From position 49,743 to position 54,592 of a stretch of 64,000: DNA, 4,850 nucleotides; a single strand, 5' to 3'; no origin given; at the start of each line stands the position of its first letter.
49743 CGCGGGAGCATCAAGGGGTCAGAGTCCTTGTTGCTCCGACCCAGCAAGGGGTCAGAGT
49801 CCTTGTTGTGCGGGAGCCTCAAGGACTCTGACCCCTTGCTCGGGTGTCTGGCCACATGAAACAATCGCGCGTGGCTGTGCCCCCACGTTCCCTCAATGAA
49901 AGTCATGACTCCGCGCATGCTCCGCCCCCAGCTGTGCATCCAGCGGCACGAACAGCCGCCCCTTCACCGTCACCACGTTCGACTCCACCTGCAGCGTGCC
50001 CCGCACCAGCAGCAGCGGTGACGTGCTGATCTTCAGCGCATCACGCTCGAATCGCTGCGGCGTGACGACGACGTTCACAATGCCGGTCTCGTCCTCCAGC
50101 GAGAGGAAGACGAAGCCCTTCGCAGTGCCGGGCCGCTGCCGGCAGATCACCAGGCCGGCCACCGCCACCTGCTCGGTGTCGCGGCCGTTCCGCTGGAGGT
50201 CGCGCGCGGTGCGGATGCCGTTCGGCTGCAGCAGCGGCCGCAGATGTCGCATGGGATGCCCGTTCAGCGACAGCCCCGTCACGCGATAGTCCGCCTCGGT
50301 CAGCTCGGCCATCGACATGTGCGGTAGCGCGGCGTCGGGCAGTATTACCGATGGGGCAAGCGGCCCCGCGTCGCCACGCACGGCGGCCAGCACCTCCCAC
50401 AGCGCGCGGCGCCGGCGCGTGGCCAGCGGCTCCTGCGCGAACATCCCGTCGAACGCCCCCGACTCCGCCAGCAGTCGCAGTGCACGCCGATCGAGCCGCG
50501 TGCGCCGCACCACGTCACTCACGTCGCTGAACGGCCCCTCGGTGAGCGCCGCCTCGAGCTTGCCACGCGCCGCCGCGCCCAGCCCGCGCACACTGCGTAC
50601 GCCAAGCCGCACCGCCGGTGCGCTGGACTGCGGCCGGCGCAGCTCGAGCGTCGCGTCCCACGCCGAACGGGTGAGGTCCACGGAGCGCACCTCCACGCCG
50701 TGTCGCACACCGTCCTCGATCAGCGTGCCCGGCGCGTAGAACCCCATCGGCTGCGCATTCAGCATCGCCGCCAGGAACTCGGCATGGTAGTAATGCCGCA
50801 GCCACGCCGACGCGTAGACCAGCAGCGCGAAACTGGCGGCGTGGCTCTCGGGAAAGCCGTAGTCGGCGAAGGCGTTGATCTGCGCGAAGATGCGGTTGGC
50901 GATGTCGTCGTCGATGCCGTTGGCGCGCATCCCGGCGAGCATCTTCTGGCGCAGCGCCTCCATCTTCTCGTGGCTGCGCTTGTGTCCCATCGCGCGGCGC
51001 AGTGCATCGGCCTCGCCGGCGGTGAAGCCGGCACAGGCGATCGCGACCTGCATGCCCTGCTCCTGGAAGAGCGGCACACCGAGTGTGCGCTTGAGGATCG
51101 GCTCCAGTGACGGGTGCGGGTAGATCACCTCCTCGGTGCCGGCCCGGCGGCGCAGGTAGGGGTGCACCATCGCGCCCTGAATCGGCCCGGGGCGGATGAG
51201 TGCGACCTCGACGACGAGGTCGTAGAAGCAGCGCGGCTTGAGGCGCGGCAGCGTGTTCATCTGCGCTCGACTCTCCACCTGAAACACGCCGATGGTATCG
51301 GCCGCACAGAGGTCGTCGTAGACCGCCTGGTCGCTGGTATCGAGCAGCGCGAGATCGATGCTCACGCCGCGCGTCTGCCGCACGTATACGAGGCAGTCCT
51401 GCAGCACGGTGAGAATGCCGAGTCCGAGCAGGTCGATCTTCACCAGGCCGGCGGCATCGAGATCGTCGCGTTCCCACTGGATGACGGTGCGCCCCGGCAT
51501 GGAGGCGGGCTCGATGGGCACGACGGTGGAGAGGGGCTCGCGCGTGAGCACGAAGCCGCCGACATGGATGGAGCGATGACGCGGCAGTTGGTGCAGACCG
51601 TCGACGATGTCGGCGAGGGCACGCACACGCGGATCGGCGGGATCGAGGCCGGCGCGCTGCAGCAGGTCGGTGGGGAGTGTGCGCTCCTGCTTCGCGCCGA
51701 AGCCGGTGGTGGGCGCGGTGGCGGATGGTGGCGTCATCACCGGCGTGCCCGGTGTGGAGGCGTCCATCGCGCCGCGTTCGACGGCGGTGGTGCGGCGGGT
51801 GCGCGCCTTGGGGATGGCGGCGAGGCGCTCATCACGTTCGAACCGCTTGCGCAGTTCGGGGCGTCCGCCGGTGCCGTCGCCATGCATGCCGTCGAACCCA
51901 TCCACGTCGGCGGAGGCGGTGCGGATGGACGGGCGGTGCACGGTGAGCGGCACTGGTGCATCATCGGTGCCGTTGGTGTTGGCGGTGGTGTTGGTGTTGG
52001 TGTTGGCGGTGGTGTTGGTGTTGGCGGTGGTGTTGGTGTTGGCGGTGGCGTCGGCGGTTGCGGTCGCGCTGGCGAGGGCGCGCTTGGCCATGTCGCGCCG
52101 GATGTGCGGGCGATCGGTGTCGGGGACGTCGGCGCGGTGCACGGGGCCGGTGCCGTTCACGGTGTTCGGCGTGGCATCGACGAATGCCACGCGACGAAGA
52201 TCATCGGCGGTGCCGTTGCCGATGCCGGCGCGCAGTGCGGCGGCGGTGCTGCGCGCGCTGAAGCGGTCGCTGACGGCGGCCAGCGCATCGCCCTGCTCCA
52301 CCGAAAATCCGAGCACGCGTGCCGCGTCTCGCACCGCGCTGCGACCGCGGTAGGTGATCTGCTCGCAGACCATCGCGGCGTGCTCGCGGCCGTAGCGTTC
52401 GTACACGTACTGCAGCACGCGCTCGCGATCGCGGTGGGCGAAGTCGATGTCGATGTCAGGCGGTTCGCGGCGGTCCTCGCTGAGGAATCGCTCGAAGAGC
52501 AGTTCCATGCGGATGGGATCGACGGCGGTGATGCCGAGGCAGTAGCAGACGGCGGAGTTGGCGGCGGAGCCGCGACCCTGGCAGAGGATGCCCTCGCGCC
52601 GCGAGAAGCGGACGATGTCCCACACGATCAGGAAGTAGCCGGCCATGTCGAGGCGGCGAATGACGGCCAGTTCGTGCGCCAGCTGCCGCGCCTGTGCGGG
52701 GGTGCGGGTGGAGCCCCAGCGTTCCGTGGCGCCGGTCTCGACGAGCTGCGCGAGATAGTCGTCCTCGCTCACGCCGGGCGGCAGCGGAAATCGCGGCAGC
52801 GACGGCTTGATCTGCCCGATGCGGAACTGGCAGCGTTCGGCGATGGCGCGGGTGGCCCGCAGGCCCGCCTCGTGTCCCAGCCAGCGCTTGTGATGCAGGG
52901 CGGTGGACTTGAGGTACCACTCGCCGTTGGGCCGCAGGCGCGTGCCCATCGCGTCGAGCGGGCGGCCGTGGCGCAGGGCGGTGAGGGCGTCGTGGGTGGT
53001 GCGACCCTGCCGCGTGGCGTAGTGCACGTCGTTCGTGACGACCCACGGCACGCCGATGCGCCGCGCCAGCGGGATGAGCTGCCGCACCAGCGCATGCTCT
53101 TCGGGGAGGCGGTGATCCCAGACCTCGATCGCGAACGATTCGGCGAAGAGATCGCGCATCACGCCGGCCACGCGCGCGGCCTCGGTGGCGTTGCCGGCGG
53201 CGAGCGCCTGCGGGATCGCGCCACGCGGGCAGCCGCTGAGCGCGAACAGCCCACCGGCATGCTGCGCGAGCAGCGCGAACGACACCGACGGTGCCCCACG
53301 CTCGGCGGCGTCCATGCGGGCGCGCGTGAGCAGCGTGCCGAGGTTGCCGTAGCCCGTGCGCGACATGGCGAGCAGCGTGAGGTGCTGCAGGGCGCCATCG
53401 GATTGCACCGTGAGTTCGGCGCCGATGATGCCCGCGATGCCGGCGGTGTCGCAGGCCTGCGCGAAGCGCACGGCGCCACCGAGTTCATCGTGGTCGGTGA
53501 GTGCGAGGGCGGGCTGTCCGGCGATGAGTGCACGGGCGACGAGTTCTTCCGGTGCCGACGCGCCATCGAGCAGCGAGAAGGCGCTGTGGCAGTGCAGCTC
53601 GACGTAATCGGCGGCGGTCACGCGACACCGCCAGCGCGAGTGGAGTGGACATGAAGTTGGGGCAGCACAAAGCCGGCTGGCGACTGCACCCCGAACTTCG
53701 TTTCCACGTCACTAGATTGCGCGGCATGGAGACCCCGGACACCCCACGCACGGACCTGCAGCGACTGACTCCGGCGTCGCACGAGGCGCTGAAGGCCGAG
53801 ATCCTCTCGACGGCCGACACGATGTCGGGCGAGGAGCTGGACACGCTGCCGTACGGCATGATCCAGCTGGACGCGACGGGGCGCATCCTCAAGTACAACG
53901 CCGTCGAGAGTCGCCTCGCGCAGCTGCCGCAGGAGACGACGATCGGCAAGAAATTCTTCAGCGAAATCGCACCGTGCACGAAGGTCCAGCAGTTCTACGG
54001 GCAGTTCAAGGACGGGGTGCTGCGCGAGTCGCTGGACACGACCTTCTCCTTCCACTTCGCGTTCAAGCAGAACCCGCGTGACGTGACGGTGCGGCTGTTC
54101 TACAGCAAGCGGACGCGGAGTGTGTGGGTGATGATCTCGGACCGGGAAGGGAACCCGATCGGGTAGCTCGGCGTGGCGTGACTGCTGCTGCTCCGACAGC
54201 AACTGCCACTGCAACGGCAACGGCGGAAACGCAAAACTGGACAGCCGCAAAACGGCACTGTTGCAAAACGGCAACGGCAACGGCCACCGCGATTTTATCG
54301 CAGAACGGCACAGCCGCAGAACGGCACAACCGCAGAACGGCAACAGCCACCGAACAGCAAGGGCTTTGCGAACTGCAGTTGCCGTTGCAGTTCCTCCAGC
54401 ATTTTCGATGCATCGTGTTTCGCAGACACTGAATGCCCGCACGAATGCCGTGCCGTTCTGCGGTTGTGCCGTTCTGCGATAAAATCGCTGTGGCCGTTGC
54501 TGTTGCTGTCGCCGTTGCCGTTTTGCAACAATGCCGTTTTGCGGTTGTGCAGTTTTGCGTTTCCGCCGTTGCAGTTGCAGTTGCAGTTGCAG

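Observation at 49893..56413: A photoactive yellow protein gene is inserted, in opposite orientation, between imuB and dnaE2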

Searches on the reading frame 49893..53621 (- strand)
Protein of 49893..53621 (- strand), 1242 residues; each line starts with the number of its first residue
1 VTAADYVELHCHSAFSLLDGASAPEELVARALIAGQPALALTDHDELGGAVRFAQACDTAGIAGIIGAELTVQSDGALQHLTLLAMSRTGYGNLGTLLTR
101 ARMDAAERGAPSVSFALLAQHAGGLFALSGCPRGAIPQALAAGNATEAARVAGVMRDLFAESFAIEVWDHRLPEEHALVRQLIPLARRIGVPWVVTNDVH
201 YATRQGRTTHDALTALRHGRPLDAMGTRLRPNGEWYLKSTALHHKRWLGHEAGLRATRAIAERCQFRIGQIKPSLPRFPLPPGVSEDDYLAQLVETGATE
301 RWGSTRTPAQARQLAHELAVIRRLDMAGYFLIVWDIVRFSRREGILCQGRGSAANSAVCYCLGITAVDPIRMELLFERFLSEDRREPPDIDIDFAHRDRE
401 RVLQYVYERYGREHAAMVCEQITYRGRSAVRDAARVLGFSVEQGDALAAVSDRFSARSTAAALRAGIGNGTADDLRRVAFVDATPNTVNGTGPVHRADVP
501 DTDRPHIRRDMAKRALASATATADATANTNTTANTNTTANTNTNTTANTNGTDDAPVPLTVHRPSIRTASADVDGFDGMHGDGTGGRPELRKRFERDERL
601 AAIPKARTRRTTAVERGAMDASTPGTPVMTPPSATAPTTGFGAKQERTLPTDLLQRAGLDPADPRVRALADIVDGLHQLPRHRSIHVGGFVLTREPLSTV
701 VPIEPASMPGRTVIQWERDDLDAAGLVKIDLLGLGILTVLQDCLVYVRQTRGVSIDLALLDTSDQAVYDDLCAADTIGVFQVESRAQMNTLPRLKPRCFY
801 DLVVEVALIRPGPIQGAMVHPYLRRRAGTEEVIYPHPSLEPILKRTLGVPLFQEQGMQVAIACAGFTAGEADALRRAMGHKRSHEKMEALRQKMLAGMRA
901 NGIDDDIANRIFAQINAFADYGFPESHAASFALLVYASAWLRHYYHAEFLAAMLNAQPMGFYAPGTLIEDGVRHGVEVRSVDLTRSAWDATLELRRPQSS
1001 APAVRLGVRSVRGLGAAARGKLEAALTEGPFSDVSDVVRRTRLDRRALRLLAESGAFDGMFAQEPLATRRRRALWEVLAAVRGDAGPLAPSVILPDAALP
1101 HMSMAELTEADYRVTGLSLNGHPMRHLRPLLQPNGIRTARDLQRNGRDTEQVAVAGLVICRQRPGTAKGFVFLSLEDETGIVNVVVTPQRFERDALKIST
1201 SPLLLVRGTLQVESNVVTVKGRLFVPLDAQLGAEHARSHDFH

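Call 7: search_protein_families(library=pfam, proteins=[window:49893-53621:-])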
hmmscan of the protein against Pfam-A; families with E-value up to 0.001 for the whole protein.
window:49893-53621:- (1242 aa): 5 families
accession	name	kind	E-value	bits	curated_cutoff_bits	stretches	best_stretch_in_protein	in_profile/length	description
PF07733.18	DNA_pol3_alpha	-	3.8e-79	266.4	23.9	2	288-452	1-166/260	Bacterial DNA polymerase III alpha NTPase domain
PF17657.6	DNA_pol3_finger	-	2.4e-57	193.3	22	1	737-902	2-166/166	Bacterial DNA polymerase III alpha subunit finger domain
PF02811.25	PHP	-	1.2e-35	123.8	26.4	1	8-170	1-164/164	PHP domain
PF14579.12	HHH_6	-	9.8e-15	55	25.6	1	975-1060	1-83/90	Helix-hairpin-helix motif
PF01336.31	tRNA_anti-codon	-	1.2e-06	28.8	27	1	1152-1217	1-65/75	OB-fold nucleic acid binding domain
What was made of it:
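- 49893..53621 (-): dnaE2 (error-prone DnaE2/ImuC polymerase, 1242 aa, GTG start). It carries a ~195-aa low-complexity insert at about aa 453-648. Domains in call 7.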

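Call 8: search_protein_families(library=ncbifam, proteins=[window:49893-53621:-])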
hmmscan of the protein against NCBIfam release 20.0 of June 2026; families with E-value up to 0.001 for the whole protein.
window:49893-53621:- (1242 aa): 18 families
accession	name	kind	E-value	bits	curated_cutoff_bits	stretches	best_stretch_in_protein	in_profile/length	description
NF004225.0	PRK05672.1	subfamily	0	1274.6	939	2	649-1242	462-1047/1047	error-prone DNA polymerase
NF004226.0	PRK05673.1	equivalog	7.6e-231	769.2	1002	2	2-448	2-462/1146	DNA polymerase III subunit alpha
TIGR00594.1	polc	superfamily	4.1e-211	703.8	434.35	2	6-449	1-460/1022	DNA polymerase III subunit alpha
NF005298.0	PRK06826.1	equivalog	1.3e-208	695.4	1260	2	4-449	3-458/1151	DNA polymerase III subunit alpha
NF005377.0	PRK06920.1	equivalog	1.1e-167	560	1806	2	5-449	2-443/1108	DNA polymerase III subunit alpha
NF005617.0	PRK07374.1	equivalog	4.7e-155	518.3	1653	2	5-451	2-471/1170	DNA polymerase III subunit alpha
NF007079.0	PRK09532.1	equivalog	8.4e-123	411.4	1525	2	6-451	3-469/876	DNA polymerase III subunit alpha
NF005582.0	PRK07279.1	equivalog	7.3e-116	388.4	1279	3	672-1212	434-949/1033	DNA polymerase III subunit alpha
NF004550.0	PRK05898.1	equivalog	3e-114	383.2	1182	3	666-1060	421-809/971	DNA polymerase III subunit alpha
NF005516.0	PRK07135.1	equivalog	3.7e-106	356.4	1084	3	663-1043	420-792/974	DNA polymerase III DnaE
NF001688.0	PRK00448.1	equivalog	7.6e-26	90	873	2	78-370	614-913/1445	PolC-type DNA polymerase III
TIGR01405.1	polC_Gram_pos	equivalog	7.2e-23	80.3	1043.45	2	79-370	381-678/1211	DNA polymerase III subunit alpha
NF041577.1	nside_bi_sphtase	equivalog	6.7e-13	48.4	400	1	7-88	4-83/276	3',5'-nucleoside bisphosphate phosphatase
NF005616.0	PRK07373.1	equivalog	5.2e-12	45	646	1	918-1060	33-172/449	DNA polymerase III subunit alpha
NF047791.1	RNaseRnm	equivalog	7e-06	25.5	375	1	7-86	3-82/275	RNase RNM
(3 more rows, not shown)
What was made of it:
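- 49893..53621 (-): NF004225 1274.6 bits (cutoff 939), call 8.
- Checked: dnaE2, 49893-53621 (-), scores 1274.6 bits against NF004225 'error-prone DNA polymerase' (cutoff 939; call 8).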

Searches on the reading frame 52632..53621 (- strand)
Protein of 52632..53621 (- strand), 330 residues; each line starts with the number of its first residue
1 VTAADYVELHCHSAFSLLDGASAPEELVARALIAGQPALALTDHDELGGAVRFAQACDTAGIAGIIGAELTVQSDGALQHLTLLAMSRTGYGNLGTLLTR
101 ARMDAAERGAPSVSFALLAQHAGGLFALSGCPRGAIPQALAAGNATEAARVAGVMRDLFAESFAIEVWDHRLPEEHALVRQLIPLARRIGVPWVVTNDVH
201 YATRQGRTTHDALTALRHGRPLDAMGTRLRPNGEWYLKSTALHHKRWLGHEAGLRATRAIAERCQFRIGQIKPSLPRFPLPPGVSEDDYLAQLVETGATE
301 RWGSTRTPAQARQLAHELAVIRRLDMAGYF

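Call 53: find_related_loci(query=window:52632-53621:-, collection=metagenome_contigs, flank=3000)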
Query window:52632-53621:- (330 aa) in metagenome_contigs; peptide patterns used: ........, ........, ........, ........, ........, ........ (x = any residue, [..] = any of these).
600 stretches matched a pattern (row limit reached: there are more); 294 encode a relative of the query (tblastn E <= 1e-3); the best 80 are kept; 80 distinct loci.
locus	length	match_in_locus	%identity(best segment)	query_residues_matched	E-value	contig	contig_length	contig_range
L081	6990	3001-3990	85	1-330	0e+0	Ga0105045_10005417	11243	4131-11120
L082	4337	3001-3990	84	1-330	0e+0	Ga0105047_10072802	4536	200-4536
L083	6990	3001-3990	84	1-330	0e+0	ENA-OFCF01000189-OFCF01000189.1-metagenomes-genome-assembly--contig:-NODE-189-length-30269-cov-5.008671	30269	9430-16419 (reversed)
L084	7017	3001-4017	67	5-330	2e-146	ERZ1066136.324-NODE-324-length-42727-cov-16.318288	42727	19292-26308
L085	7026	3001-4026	66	4-330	6e-140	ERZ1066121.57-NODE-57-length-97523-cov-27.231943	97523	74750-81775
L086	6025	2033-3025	61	6-330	2e-131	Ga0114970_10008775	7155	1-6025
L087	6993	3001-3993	62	6-330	5e-131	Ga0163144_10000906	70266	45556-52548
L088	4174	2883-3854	60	2-330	6e-132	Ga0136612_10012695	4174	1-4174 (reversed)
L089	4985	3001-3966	65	6-330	2e-128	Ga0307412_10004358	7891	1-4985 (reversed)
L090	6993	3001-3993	63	6-330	2e-128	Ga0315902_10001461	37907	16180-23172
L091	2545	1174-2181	61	1-330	2e-134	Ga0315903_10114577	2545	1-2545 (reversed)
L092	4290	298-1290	60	6-330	1e-127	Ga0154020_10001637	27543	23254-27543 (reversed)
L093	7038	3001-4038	61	6-330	3e-127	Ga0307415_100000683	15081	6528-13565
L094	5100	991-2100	56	4-330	8e-127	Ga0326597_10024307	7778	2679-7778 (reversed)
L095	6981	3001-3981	60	6-330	1e-125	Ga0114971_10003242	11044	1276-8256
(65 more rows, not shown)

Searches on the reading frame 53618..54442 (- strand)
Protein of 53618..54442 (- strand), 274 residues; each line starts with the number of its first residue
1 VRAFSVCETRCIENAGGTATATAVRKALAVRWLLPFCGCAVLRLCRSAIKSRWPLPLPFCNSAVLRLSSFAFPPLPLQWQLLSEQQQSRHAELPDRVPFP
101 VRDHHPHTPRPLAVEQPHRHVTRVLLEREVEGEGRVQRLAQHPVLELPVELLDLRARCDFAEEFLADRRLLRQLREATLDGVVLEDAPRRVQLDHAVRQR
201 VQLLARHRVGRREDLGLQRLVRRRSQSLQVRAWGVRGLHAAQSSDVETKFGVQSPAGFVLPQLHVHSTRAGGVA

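Call 87: search_protein_families(library=pfam, proteins=[window:53618-54442:-], max_evalue=0.01)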
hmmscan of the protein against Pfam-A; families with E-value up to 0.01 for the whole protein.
window:53618-54442:- (274 aa): 0 families
